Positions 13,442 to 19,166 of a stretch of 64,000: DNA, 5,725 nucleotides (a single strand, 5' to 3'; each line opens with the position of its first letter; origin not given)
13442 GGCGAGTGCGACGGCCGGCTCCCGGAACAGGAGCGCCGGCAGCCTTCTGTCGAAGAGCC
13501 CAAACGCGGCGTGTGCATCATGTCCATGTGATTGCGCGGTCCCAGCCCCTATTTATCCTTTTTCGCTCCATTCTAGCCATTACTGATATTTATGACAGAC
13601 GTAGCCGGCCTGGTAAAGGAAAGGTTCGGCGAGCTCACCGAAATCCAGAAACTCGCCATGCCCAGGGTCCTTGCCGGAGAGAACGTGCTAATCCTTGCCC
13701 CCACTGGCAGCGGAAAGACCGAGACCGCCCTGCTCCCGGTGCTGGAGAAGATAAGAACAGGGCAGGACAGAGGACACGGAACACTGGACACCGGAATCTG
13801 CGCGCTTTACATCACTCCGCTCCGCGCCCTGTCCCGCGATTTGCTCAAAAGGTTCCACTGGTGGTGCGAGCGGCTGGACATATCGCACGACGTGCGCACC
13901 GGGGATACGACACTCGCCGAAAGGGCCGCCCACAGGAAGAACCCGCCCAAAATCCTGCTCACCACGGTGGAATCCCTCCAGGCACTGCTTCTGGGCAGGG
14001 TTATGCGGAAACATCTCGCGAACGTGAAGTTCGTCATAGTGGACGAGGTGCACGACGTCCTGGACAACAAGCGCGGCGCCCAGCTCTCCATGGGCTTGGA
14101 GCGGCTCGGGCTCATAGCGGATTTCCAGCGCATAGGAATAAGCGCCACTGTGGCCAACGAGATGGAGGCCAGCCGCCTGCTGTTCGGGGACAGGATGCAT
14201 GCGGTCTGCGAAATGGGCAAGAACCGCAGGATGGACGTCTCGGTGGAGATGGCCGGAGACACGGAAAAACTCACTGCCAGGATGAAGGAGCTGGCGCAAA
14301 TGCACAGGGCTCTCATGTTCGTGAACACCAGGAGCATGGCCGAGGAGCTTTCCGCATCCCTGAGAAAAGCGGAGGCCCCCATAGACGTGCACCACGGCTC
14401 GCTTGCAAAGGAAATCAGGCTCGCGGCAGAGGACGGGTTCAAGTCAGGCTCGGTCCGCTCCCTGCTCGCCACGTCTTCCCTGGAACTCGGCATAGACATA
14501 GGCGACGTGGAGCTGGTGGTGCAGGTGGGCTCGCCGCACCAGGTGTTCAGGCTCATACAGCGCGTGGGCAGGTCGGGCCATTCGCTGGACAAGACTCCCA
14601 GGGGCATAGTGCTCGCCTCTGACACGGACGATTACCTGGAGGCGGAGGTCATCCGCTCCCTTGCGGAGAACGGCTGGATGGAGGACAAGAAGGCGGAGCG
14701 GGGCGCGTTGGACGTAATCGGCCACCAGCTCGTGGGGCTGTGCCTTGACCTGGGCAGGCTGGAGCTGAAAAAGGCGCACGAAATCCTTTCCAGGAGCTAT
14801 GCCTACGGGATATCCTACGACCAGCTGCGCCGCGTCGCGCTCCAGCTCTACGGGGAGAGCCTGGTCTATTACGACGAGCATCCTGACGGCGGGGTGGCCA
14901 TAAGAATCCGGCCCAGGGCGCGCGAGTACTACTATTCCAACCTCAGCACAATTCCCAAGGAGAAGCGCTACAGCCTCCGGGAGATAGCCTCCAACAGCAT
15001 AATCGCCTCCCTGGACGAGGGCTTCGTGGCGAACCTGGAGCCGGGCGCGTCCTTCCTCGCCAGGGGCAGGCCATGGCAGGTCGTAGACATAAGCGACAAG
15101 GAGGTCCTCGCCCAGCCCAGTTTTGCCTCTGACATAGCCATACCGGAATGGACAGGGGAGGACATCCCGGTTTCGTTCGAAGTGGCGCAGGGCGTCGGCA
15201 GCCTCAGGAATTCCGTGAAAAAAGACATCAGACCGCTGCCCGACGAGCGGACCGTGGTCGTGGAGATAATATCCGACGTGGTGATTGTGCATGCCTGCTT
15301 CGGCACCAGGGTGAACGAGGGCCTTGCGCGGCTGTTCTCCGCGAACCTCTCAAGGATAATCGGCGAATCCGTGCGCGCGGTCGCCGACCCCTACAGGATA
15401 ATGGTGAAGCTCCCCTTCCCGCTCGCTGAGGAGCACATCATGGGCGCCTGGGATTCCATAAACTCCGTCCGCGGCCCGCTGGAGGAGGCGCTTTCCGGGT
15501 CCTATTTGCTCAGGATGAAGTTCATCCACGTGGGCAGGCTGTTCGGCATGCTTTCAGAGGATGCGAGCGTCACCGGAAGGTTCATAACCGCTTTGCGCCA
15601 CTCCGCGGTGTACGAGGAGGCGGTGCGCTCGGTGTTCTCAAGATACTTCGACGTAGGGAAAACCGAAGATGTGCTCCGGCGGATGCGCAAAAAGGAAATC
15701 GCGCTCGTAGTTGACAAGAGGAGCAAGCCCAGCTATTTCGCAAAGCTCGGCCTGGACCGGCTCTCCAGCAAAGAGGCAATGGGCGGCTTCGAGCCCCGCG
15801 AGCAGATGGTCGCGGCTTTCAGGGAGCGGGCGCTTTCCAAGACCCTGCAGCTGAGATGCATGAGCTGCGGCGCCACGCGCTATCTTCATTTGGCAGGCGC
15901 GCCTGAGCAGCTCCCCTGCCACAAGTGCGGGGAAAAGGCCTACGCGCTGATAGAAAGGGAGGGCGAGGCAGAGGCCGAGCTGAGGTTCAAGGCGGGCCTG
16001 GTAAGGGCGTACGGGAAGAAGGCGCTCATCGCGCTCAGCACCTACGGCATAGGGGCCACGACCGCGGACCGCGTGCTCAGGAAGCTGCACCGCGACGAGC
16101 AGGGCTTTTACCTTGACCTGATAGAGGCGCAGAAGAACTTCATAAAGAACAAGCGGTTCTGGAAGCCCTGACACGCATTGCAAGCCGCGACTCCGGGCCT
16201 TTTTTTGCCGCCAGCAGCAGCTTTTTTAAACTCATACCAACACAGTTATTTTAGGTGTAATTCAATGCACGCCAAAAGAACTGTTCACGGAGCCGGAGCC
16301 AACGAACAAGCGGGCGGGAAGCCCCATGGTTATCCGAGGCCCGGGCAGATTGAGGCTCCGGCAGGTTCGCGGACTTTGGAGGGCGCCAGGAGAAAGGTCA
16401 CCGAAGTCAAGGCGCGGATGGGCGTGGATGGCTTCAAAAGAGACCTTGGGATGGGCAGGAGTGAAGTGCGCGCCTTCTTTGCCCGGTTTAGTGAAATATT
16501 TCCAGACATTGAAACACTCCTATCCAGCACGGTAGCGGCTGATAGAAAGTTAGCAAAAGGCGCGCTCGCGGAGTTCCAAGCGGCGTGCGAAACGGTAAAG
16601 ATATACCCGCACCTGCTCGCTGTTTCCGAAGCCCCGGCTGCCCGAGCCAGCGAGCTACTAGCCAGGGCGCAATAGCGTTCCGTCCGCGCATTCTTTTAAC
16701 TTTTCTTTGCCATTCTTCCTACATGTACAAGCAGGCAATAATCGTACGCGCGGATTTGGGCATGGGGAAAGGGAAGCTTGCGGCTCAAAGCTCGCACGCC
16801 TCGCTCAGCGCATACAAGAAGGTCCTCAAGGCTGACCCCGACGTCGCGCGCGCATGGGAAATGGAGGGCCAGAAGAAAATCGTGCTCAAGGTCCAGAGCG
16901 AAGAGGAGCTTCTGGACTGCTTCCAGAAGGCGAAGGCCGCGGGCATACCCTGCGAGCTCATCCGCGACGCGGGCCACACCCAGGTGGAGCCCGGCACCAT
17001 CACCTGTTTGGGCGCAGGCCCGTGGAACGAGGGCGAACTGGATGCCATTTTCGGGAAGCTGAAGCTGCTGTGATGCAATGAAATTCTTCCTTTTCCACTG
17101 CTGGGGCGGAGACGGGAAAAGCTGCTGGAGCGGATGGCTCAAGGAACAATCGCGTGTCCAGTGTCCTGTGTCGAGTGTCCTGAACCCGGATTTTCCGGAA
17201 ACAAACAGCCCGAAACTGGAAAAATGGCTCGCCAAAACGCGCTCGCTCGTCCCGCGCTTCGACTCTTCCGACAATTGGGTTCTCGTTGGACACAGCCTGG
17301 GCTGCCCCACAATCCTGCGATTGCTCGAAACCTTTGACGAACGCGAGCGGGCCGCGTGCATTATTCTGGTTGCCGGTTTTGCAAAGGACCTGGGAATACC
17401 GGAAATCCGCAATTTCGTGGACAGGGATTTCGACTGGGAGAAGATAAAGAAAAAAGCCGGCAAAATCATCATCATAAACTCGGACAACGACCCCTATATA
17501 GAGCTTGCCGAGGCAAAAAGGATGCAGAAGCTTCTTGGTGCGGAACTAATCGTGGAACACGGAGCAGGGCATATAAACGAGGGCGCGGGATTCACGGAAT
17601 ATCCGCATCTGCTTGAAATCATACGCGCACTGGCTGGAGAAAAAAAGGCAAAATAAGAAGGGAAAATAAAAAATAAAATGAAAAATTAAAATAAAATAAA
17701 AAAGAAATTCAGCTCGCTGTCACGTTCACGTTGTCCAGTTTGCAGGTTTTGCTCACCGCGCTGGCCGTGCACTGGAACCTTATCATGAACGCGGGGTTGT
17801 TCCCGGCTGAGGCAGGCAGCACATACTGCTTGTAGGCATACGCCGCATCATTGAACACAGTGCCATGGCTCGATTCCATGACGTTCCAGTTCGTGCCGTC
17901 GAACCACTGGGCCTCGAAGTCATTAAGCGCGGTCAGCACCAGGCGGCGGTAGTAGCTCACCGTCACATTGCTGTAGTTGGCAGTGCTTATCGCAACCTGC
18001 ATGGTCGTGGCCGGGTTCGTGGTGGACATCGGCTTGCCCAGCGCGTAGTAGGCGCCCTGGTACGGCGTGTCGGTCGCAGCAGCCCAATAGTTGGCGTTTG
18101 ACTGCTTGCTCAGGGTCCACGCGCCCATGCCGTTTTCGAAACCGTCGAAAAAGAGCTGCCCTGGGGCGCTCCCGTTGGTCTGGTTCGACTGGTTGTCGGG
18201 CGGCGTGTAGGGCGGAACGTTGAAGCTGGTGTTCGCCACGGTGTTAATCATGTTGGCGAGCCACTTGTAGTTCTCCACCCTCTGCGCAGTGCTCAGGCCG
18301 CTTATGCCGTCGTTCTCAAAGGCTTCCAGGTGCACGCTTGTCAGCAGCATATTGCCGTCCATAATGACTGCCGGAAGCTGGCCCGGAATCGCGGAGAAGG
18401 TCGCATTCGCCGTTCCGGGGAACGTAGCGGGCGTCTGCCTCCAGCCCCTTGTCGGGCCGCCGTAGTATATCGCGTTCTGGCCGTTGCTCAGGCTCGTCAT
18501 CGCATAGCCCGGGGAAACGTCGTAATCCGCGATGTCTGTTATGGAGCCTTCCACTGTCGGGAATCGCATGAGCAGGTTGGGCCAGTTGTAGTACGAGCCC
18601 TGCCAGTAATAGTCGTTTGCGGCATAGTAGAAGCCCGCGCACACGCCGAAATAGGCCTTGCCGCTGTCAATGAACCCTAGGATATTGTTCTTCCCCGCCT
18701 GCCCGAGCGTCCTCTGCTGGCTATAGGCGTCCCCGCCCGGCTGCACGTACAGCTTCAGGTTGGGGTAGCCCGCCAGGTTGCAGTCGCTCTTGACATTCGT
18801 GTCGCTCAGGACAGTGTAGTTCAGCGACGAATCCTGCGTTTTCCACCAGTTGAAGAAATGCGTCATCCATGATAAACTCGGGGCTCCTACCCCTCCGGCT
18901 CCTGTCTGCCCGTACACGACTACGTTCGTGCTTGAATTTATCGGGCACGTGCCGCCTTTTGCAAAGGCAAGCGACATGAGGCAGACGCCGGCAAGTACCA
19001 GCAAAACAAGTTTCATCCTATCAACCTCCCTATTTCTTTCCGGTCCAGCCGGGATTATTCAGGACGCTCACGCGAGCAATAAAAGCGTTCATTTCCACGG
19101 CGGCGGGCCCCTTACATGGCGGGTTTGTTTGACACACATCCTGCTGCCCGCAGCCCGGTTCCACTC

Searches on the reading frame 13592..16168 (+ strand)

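Call 90: search_protein_families(library=pfam, proteins=[window:13592-16168:+], max_evalue=0.00001)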
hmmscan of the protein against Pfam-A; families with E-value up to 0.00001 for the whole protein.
window:13592-16168:+ (859 aa): 5 families
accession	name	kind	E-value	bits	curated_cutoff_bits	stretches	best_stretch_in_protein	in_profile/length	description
PF00270.35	DEAD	-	4e-35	121.5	26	1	16-192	1-165/167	DEAD/DEAH box helicase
PF08494.16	DEAD_assoc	-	2.2e-28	99.8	23.5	1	549-717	1-191/191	DEAD/H associated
PF00271.37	Helicase_C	-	9.7e-19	68.1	23.5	1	232-329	8-107/110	Helicase conserved C-terminal domain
PF19306.5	WH_Lhr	-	5.6e-10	39.3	27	1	359-512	4-163/168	Large helicase-related protein, winged helix domain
PF04851.21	ResIII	-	2.2e-08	34.6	22.5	1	18-187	7-162/164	Type III restriction enzyme, res subunit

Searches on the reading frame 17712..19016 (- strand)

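Call 90: search_protein_families(library=pfam, proteins=[window:17712-19016:-], max_evalue=0.00001)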
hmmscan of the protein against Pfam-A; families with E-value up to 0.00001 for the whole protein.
window:17712-19016:- (435 aa): 1 family
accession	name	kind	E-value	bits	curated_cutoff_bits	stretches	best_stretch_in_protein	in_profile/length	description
PF09825.15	BPL_N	-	1.2e-06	28.1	24.2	1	88-137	51-100/283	Biotin-protein ligase, N terminal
